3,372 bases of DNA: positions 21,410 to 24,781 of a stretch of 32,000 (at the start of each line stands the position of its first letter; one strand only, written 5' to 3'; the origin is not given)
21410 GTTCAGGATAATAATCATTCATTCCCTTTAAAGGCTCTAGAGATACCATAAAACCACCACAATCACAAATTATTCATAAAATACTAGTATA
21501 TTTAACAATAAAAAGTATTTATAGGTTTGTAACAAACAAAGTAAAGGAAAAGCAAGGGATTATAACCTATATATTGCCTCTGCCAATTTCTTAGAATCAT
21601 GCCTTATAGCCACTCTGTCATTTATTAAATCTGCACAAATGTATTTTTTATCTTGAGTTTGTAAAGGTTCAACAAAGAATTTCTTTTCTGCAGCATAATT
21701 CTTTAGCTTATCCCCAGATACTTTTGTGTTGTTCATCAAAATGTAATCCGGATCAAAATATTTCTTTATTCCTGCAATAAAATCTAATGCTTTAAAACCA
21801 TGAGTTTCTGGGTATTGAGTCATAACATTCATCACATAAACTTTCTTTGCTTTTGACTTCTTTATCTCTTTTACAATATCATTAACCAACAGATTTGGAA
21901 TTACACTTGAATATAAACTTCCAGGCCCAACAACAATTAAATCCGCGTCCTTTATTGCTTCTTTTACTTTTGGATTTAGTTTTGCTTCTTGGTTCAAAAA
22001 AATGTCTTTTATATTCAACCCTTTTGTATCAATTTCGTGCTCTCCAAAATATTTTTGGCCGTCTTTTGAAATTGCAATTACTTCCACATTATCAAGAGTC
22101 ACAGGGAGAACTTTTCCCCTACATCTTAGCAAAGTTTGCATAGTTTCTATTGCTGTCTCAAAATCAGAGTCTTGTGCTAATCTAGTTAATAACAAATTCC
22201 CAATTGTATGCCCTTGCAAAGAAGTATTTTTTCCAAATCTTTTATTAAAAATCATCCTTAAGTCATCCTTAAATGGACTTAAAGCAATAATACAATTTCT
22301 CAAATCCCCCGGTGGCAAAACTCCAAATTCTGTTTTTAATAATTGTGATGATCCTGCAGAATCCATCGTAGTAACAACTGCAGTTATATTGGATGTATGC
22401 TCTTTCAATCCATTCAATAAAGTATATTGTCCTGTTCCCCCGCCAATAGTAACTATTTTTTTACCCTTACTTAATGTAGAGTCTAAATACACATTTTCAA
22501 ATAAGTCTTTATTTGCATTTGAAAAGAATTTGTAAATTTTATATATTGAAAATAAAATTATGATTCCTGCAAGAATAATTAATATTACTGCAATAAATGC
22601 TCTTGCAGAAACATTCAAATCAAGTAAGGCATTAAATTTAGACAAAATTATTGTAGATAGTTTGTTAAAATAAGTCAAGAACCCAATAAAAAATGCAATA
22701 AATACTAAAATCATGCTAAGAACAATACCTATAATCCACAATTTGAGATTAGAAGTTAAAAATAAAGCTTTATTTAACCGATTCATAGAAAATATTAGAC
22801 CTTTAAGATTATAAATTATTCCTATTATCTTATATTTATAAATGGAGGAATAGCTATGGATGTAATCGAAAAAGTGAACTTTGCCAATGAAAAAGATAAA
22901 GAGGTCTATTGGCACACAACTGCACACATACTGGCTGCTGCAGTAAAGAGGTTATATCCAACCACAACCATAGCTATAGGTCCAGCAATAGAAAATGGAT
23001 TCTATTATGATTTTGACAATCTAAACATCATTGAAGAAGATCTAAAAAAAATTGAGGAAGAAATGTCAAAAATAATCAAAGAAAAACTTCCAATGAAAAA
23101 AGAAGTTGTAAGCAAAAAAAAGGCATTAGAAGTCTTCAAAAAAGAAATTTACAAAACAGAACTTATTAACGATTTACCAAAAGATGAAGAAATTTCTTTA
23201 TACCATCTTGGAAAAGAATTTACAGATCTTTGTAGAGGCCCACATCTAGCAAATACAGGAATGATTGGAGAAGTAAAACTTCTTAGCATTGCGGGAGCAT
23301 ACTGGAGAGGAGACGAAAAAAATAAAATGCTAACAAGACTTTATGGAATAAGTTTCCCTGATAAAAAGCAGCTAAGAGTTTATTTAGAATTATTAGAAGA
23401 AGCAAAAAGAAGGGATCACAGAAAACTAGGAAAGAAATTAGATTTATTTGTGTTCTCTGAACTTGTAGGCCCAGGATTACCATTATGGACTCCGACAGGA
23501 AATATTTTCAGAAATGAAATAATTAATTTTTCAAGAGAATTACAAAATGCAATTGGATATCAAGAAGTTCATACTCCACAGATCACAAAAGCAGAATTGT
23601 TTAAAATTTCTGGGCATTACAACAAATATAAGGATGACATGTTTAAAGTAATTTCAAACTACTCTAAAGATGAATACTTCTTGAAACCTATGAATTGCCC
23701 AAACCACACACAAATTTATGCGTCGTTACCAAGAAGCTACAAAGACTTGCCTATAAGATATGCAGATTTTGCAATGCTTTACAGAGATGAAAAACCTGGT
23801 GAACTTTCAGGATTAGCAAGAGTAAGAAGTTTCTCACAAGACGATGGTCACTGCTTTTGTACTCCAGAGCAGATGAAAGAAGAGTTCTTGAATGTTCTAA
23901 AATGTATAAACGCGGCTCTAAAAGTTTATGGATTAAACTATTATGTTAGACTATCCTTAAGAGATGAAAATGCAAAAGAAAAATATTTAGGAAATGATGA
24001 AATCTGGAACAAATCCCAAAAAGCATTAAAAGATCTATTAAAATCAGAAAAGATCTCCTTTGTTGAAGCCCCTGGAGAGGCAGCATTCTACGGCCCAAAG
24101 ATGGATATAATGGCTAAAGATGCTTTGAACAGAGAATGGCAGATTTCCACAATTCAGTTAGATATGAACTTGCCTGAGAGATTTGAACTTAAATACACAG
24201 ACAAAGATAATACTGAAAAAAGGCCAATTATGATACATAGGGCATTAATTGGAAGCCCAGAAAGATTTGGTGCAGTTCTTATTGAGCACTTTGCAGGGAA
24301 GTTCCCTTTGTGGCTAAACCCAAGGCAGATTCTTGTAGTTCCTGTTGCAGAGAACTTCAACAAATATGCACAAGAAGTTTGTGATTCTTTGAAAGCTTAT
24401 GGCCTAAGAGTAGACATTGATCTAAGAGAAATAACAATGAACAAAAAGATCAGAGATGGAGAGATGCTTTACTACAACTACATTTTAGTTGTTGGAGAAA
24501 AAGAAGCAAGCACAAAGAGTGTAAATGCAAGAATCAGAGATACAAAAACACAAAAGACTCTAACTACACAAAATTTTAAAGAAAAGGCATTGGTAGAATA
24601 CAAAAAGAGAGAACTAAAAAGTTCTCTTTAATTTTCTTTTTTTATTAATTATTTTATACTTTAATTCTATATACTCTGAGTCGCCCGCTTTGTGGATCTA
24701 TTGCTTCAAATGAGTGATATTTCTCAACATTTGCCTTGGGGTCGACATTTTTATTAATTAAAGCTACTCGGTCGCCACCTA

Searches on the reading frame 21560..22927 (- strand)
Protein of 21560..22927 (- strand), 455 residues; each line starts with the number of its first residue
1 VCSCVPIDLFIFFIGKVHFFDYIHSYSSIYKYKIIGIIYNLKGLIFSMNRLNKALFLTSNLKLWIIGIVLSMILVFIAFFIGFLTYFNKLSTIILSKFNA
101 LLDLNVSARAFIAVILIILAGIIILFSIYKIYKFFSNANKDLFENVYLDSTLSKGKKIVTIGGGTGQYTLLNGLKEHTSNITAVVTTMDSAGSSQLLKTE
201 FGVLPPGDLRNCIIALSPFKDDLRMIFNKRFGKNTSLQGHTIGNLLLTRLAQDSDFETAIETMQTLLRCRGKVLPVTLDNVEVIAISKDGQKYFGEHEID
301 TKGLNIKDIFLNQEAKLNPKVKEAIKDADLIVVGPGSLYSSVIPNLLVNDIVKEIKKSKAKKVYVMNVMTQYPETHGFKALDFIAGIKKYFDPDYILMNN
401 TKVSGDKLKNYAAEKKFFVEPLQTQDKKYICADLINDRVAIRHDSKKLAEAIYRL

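Call 52: search_protein_families(library=pfam, proteins=[window:21560-22927:-], max_evalue=0.001)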
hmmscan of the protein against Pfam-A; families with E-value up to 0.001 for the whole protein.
window:21560-22927:- (455 aa): 1 family
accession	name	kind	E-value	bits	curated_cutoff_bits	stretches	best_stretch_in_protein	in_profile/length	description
PF01933.23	CofD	-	1.7e-80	270.8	30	1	158-421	1-272/290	2-phospho-L-lactate transferase CofD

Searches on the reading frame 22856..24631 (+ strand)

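Call 52: search_protein_families(library=pfam, proteins=[window:22856-24631:+], max_evalue=0.001)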
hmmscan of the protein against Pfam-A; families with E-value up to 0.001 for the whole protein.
window:22856-24631:+ (591 aa): 3 families
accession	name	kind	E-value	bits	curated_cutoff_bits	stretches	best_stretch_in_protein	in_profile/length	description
PF00587.30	tRNA-synt_2b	-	1e-46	159.7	29.3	1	264-478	2-178/179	tRNA synthetase class II core domain (G, H, P, S and T)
PF03129.25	HGTP_anticodon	-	1.7e-20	73.4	21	1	491-577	1-90/94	Anticodon binding domain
PF07973.19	tRNA_SAD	-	8.5e-16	58.1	24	1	113-163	1-44/44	Threonyl and Alanyl tRNA synthetase second additional domain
